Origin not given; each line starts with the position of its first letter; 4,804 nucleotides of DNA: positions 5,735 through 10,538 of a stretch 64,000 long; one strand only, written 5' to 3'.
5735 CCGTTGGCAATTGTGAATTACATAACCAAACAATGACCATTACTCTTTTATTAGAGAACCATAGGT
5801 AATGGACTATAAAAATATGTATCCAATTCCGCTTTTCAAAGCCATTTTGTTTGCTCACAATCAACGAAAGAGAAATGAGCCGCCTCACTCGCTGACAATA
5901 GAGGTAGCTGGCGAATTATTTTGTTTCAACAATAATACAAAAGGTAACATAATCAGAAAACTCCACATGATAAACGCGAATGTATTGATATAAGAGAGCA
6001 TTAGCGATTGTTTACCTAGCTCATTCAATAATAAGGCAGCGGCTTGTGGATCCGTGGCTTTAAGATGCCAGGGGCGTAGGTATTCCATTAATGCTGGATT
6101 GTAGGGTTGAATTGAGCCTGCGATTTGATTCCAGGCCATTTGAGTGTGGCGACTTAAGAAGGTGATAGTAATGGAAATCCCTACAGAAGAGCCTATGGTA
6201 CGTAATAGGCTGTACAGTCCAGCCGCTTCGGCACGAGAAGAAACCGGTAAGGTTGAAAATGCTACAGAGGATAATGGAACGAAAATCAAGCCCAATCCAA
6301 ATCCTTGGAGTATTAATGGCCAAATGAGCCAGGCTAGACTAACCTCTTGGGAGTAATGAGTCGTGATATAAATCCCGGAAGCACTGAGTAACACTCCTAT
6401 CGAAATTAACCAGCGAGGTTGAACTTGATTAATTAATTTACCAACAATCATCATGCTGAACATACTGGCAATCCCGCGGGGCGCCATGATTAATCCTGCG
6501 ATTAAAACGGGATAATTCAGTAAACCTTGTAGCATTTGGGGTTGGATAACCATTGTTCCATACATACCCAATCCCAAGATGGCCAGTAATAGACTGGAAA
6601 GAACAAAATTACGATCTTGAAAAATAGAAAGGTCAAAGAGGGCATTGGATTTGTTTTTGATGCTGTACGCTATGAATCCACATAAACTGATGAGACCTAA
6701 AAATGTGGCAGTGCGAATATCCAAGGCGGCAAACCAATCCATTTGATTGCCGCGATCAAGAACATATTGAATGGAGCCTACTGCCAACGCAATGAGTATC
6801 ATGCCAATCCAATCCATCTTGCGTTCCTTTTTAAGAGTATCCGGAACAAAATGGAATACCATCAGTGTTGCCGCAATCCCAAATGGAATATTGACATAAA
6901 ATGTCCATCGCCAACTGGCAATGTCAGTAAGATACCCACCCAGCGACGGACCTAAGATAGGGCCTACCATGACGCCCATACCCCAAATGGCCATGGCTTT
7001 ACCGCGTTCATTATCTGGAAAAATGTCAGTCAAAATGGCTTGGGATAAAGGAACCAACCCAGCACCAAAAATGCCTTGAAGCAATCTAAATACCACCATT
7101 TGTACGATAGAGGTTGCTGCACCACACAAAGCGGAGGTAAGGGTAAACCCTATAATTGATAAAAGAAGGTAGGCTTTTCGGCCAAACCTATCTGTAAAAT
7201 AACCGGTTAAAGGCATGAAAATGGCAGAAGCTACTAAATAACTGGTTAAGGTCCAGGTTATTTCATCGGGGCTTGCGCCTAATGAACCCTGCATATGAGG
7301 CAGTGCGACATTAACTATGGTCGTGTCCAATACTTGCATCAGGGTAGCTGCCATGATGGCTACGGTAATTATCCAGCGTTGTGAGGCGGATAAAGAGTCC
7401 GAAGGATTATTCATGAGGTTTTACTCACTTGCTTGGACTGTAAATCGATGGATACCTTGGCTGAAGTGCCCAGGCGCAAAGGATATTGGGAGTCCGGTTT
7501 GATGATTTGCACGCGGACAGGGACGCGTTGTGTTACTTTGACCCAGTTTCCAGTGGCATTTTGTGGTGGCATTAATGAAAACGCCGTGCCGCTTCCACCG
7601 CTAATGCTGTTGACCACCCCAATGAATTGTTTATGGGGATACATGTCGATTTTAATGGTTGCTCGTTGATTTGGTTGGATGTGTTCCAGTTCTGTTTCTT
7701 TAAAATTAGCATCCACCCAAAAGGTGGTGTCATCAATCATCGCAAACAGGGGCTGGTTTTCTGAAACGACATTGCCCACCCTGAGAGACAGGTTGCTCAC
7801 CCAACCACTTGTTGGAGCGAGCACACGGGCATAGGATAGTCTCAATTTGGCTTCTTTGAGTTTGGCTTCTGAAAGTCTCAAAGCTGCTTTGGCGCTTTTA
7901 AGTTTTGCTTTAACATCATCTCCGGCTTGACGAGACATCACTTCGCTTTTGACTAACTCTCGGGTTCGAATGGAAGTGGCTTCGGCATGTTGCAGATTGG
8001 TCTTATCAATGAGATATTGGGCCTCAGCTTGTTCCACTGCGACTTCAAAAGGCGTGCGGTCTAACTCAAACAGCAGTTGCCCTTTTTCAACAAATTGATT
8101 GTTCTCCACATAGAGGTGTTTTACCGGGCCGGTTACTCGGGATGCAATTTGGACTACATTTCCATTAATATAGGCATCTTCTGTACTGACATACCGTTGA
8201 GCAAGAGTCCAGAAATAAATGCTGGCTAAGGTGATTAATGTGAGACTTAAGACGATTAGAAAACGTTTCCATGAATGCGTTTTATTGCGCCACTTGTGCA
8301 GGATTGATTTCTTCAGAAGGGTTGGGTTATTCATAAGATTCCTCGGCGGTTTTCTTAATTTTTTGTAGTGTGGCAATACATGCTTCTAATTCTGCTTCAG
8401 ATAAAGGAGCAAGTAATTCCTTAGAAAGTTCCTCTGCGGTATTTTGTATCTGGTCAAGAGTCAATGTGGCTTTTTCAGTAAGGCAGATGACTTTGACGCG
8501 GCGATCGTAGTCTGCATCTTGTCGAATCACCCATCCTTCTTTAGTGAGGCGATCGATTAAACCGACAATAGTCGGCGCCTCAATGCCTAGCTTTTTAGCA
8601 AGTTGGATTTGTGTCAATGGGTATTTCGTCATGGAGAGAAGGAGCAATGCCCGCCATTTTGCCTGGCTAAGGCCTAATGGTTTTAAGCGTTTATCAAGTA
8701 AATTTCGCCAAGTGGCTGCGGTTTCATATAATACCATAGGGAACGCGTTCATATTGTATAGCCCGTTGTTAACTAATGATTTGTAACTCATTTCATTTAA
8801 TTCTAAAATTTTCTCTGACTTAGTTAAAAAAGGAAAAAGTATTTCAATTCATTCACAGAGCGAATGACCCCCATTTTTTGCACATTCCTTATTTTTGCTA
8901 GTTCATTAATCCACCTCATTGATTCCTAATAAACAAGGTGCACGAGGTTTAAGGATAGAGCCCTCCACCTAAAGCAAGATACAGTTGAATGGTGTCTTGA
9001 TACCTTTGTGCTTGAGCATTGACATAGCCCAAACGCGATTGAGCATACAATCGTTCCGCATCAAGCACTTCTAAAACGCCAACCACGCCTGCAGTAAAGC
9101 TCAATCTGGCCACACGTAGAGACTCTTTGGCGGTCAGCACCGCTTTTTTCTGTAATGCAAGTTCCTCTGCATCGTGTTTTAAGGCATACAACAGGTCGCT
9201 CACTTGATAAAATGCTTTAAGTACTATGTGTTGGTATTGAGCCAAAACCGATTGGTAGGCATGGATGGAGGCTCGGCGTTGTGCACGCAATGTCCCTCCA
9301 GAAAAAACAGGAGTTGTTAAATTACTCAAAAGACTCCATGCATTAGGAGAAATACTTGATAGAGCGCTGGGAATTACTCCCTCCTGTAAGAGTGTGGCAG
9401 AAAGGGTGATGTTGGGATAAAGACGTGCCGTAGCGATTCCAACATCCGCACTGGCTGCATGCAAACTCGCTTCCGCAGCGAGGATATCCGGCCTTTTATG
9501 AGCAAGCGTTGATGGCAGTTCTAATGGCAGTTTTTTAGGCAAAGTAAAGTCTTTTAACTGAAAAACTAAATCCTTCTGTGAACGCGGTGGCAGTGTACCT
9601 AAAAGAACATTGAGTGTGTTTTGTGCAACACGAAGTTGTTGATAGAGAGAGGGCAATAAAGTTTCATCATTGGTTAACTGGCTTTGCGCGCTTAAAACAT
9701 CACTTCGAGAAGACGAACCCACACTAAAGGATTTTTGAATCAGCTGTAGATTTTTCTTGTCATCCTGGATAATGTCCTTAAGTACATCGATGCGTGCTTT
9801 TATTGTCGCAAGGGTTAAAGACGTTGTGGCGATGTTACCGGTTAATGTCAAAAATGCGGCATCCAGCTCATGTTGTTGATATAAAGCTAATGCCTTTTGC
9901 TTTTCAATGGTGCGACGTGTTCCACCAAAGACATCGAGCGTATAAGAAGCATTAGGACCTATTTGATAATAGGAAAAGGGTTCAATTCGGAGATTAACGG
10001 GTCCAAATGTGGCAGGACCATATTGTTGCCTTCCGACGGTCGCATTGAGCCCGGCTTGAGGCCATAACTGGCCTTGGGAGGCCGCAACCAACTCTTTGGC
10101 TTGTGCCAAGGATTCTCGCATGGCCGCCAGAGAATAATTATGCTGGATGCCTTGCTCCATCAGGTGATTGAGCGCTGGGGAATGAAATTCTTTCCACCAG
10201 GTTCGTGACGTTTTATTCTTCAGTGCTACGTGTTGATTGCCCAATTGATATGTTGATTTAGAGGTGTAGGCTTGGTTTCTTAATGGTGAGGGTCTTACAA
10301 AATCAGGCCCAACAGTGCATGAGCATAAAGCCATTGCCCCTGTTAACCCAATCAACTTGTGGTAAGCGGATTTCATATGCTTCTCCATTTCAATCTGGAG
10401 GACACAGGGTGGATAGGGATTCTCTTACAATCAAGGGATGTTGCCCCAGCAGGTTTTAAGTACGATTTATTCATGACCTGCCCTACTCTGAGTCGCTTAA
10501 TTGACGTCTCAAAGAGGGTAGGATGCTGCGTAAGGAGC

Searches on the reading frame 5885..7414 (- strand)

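Call 54: search_protein_families(library=pfam, proteins=[window:5885-7414:-], max_evalue=0.00001)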
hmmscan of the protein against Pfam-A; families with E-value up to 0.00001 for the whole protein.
window:5885-7414:- (509 aa): 3 families
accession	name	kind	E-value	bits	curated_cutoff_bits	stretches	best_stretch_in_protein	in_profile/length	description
PF07690.21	MFS_1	-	1.3e-64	218.7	33.4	1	21-412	2-346/347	Major Facilitator Superfamily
PF00083.30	Sugar_tr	-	2e-14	53.8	22.3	1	20-193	6-194/452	Sugar (and other) transporter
PF13347.12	MFS_2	-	3.4e-06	26.3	27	1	18-146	227-364/427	MFS/sugar transport protein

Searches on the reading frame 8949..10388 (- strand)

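Call 54: search_protein_families(library=pfam, proteins=[window:8949-10388:-], max_evalue=0.00001)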
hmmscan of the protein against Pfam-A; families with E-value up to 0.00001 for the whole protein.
window:8949-10388:- (479 aa): 1 family
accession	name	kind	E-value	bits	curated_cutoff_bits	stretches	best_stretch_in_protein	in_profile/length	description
PF02321.23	OEP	-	2.4e-50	171.4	22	2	290-474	3-187/187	Outer membrane efflux protein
